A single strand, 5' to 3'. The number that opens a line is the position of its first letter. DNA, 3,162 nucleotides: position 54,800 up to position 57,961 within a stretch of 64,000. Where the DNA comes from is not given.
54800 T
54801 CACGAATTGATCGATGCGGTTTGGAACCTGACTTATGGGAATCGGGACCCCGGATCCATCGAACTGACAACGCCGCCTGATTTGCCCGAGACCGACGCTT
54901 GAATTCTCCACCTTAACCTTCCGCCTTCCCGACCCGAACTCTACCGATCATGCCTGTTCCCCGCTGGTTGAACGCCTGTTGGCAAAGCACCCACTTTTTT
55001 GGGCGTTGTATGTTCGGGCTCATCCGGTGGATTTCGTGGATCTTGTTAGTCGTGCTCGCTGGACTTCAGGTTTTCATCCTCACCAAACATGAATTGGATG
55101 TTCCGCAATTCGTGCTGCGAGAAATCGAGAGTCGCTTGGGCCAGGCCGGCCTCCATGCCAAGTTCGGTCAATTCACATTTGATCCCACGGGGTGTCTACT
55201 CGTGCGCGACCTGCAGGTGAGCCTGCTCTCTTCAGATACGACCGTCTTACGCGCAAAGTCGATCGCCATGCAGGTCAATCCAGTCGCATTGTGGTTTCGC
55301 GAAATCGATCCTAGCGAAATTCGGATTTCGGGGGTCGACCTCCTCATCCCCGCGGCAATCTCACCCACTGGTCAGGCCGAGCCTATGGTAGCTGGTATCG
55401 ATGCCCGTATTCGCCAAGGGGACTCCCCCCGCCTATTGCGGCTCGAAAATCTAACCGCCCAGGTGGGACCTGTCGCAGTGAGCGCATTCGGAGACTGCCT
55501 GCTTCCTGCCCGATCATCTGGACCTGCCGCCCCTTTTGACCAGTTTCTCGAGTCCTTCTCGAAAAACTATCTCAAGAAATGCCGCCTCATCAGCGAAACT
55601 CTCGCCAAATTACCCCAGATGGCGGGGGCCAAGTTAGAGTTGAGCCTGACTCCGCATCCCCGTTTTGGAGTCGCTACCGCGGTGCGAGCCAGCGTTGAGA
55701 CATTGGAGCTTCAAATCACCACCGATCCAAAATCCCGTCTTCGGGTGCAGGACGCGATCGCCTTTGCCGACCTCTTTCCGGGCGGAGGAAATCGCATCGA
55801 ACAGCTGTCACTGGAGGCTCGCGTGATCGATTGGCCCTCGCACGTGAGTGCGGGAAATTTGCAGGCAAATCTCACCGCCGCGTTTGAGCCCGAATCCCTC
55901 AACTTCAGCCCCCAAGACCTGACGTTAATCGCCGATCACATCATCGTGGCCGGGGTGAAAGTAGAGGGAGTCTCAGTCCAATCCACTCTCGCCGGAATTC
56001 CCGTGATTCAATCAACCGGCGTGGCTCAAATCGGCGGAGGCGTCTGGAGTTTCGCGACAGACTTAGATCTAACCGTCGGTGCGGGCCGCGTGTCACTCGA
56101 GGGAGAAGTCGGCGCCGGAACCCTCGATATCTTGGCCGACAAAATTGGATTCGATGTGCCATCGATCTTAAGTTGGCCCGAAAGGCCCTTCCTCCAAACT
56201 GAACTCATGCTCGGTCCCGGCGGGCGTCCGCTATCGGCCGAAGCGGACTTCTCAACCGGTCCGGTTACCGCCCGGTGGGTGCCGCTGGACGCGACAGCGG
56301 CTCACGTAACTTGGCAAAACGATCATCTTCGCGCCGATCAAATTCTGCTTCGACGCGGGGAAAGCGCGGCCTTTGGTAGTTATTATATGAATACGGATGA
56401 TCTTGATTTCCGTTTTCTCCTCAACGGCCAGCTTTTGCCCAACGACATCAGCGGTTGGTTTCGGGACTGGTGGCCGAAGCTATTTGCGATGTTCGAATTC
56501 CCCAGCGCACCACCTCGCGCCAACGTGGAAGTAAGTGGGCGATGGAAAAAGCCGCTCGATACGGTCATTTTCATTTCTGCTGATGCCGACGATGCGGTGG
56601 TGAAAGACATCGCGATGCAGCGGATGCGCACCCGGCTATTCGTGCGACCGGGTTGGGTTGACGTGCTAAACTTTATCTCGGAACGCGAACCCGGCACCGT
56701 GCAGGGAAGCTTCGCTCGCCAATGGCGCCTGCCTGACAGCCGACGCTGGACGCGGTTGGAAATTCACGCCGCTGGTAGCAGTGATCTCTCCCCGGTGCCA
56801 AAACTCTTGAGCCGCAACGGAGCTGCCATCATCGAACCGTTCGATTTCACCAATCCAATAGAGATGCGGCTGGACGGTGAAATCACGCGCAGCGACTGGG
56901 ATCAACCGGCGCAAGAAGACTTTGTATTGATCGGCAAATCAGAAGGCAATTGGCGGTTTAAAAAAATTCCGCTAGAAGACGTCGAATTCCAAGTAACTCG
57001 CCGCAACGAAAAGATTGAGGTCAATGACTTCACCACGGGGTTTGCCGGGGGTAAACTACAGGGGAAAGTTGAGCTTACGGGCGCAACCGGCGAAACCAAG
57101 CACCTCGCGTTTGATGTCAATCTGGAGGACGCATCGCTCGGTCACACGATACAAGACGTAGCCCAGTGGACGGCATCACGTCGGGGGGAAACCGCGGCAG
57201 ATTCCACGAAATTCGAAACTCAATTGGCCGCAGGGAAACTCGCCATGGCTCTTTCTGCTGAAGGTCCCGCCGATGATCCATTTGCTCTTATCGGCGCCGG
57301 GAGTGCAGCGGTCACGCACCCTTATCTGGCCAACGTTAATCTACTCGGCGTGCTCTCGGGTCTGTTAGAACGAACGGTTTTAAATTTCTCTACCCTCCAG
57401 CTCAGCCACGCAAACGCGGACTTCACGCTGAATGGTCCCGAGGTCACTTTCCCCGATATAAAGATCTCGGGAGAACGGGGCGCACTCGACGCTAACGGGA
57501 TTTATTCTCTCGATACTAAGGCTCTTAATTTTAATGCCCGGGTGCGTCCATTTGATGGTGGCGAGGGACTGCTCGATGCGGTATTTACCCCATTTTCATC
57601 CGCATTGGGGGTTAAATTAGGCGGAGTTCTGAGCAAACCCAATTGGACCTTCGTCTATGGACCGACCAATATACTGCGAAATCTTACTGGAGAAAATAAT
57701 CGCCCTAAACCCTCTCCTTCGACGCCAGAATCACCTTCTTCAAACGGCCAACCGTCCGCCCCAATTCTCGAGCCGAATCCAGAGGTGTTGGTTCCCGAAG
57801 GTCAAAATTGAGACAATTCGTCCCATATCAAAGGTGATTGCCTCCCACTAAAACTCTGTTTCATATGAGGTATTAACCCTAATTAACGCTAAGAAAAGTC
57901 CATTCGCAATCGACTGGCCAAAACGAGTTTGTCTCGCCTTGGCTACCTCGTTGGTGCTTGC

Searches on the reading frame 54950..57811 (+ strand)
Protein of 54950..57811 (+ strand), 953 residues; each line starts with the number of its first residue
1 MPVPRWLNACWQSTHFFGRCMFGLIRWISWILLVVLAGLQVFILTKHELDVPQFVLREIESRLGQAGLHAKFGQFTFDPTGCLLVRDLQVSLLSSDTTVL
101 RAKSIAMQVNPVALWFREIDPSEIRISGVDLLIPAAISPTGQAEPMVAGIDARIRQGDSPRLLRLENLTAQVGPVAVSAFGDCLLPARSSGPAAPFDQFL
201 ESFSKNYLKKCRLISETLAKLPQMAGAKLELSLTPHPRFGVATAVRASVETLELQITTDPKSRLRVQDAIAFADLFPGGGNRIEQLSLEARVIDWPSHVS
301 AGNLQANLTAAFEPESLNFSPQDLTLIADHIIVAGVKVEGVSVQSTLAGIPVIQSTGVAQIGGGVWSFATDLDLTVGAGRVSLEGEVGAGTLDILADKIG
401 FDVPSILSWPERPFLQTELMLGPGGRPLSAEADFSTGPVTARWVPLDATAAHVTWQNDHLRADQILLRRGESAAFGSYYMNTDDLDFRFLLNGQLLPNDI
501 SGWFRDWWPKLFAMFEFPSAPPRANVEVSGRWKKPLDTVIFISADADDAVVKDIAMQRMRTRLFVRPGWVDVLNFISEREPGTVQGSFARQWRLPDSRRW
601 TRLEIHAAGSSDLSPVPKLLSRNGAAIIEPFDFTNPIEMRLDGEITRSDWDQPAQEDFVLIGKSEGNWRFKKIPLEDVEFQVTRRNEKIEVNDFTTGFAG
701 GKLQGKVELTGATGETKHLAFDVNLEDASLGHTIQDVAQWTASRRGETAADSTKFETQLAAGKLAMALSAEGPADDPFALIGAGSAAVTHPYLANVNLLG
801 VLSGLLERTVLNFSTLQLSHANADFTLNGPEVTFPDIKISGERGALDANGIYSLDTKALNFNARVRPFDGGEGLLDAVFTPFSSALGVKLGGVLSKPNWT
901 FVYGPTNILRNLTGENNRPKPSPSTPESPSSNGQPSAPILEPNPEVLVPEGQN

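Call 29: search_protein_families(library=pfam, proteins=[window:54950-57811:+], max_evalue=1)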
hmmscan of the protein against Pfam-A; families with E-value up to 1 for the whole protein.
window:54950-57811:+ (953 aa): 0 families

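Call 30: search_protein_families(library=ncbifam, proteins=[window:54950-57811:+], max_evalue=1)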
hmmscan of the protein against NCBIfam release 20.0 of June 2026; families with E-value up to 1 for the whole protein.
window:54950-57811:+ (953 aa): 0 families

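Call 50: search_protein_families(library=padloc, proteins=[window:54950-57811:+], max_evalue=0.1)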
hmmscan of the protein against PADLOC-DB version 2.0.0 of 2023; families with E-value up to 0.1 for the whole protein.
window:54950-57811:+ (953 aa): 0 families
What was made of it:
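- Tried and rejected: No PADLOC hit (call 50).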
